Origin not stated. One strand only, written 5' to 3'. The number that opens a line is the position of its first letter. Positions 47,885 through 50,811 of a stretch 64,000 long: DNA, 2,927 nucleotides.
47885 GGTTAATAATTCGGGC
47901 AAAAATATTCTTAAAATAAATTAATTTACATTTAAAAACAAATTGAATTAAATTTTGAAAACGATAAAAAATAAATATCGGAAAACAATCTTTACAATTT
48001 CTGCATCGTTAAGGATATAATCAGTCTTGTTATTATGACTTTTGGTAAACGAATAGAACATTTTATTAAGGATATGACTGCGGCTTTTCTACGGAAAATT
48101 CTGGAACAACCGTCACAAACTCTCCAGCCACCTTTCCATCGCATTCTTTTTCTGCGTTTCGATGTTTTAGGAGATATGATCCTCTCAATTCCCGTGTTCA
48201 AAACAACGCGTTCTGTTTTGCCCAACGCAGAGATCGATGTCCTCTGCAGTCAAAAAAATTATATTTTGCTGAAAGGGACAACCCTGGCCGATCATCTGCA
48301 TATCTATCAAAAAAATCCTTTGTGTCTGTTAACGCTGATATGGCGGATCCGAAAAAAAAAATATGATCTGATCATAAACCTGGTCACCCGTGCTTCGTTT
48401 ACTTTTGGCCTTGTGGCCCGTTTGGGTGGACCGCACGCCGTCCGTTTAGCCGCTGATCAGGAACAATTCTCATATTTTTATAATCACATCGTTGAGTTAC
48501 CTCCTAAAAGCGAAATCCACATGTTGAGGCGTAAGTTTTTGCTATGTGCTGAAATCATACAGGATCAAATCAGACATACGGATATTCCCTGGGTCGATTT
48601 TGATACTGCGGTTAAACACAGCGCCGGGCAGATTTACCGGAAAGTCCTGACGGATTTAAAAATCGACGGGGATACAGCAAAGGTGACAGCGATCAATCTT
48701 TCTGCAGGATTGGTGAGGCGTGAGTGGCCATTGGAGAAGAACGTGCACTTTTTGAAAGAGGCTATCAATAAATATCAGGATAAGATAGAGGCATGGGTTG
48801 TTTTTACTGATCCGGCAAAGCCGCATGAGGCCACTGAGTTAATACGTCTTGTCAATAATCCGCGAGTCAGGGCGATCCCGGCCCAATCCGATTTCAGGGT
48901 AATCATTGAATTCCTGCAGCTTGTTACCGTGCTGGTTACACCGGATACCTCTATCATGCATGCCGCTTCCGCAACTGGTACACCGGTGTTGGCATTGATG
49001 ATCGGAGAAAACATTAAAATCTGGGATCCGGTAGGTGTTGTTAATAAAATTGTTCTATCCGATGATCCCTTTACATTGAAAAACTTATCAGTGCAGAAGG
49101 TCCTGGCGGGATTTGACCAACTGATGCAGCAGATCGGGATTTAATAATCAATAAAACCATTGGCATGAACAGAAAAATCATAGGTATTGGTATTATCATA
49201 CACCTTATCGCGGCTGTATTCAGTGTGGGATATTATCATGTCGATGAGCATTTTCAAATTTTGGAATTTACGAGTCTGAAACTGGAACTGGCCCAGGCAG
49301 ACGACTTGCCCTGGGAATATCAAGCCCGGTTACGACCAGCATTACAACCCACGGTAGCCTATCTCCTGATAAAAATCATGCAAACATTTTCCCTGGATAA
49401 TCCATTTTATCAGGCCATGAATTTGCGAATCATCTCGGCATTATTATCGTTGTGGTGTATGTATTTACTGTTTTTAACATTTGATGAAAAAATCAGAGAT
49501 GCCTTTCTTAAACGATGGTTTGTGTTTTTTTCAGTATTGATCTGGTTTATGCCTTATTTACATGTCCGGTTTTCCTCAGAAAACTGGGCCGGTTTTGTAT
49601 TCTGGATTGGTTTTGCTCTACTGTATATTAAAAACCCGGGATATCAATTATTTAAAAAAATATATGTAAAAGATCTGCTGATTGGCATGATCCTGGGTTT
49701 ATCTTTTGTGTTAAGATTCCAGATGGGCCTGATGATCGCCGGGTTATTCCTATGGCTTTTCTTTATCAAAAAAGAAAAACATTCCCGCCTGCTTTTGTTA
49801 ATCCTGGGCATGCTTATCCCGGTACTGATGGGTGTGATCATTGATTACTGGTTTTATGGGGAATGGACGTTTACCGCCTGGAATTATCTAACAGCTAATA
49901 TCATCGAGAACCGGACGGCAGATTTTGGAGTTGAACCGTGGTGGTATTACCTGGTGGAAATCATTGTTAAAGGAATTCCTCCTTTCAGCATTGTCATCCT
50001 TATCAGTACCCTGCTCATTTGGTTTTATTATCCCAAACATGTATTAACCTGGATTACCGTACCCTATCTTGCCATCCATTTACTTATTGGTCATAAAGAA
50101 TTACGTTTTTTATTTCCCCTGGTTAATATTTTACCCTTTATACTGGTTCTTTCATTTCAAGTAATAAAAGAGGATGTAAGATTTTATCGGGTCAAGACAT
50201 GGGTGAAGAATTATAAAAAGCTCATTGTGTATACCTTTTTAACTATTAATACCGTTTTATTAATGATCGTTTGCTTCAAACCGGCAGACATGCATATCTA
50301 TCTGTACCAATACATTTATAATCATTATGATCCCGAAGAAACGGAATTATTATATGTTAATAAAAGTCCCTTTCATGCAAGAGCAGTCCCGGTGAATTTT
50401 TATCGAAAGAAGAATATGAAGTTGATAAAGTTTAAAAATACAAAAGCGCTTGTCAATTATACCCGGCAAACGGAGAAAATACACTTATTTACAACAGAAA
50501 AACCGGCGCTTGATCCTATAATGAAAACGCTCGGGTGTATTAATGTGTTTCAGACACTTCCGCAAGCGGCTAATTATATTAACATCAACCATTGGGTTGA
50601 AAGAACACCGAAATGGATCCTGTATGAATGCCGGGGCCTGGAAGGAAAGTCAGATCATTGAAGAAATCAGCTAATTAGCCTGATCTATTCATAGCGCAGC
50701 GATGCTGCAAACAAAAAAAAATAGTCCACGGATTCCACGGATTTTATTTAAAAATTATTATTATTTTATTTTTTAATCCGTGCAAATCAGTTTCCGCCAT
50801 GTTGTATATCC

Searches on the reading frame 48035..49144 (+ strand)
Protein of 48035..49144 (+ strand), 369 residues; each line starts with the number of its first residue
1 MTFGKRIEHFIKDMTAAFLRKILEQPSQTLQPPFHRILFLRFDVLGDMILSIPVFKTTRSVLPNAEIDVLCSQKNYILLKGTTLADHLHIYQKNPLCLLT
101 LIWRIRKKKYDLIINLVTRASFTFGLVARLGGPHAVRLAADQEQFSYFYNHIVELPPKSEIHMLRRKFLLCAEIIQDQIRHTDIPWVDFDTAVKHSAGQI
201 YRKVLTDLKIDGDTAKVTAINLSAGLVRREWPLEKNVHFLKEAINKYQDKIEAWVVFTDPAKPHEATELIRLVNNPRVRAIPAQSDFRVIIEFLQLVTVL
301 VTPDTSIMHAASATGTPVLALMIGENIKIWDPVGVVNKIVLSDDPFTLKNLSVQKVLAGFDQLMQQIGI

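Call 44: search_protein_families(library=pfam, proteins=[window:48035-49144:+], max_evalue=0.001)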
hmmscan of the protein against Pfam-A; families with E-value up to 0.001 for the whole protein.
window:48035-49144:+ (369 aa): 1 family
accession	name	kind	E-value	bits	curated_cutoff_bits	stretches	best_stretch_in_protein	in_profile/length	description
PF01075.23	Glyco_transf_9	-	6e-12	45.8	22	1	101-343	4-230/247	Glycosyltransferase family 9 (heptosyltransferase)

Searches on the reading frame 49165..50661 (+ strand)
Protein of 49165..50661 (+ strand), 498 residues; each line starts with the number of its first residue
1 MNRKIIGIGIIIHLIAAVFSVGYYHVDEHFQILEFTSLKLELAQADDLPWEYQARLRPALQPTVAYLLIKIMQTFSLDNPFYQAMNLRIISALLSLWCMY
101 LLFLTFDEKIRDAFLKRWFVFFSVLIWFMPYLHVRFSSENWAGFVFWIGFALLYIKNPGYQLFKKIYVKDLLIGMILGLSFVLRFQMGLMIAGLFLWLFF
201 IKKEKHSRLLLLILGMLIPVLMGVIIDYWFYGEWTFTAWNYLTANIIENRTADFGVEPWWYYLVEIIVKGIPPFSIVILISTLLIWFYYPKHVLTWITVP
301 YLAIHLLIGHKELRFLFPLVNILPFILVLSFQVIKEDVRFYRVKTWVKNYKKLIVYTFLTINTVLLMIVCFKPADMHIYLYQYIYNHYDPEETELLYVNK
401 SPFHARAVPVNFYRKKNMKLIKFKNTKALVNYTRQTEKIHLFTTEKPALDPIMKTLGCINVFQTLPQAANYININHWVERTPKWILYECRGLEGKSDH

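Call 44: search_protein_families(library=pfam, proteins=[window:49165-50661:+], max_evalue=0.001)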
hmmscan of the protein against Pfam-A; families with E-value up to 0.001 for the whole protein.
window:49165-50661:+ (498 aa): 1 family
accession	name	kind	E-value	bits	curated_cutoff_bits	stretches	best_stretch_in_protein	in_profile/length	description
PF03901.23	Glyco_transf_22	-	1.4e-39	137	23.8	1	10-387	7-381/414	Alg9-like mannosyltransferase family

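Call 58: find_homologous_proteins(query=window:49165-50661:+, max_evalue=1e-60)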
Query window:49165-50661:+ (498 aa): 596 proteins with E <= 1e-60 among 8000 candidates; the best 120 are listed.
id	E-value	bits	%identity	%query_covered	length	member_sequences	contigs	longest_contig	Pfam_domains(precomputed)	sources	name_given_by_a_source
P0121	0.0e+0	1058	94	99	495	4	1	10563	PF03901.24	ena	-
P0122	1.4e-286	970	84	99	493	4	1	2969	PF03901.24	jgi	jgi:phosphatidylinositol glycan class B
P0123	2.0e-219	748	64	99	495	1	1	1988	PF03901.24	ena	-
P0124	7.0e-206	703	60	98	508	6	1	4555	PF03901.24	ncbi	-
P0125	1.4e-201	689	59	98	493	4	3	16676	PF03901.24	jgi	jgi:phosphatidylinositol glycan class B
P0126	2.1e-201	689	60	98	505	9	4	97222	PF03901.24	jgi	jgi:phosphatidylinositol glycan class B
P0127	3.6e-201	688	60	98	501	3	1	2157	PF03901.24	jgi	jgi:phosphatidylinositol glycan class B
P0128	5.5e-200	684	59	96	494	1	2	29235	PF03901.24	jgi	-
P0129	2.6e-197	675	59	98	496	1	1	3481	PF03901.24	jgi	jgi:phosphatidylinositol glycan class B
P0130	7.2e-195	667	58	98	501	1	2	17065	PF03901.24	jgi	-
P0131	1.8e-194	666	57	98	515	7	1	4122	PF03901.24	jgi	jgi:phosphatidylinositol glycan class B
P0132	2.5e-193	662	58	98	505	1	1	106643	PF03901.24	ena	-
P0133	2.5e-189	649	55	98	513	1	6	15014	PF03901.24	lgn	-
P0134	5.3e-189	648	55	98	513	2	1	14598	PF03901.24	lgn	-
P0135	1.1e-188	647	55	98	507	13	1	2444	PF03901.24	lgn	-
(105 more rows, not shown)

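Call 59: find_encoding_contigs(protein=P0121, flank=10000, max_places=2)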
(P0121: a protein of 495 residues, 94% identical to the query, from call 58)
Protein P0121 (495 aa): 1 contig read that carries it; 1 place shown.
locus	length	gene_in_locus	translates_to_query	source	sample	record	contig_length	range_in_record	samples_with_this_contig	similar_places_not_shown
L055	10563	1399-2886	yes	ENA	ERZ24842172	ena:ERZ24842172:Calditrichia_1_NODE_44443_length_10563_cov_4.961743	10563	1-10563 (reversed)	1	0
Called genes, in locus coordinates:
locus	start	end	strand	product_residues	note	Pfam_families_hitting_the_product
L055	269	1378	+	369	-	PF01075:Glyco_transf_9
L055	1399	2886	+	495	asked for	PF03901:Glyco_transf_22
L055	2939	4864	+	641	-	PF17900:Peptidase_M1_N, PF01433:Peptidase_M1, PF18962:Por_Secre_tail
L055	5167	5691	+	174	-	PF01928:CYTH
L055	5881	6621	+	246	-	PF03372:Exo_endo_phos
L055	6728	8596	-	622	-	PF00664:ABC_membrane, PF00005:ABC_tran, PF02463:SMC_N (faint)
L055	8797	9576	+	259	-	PF02567:PhzC-PhzF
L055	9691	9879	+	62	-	-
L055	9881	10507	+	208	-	PF00753:Lactamase_B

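Call 60: find_encoding_contigs(protein=P0122, flank=10000, max_places=2)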
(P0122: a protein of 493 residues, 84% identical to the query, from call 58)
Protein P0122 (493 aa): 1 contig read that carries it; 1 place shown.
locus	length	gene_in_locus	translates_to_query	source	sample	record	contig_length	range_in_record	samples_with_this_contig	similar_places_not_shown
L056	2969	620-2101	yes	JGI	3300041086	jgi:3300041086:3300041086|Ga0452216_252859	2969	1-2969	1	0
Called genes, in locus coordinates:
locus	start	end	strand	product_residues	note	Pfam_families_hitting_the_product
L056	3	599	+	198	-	?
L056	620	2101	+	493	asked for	PF03901:Glyco_transf_22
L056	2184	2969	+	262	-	?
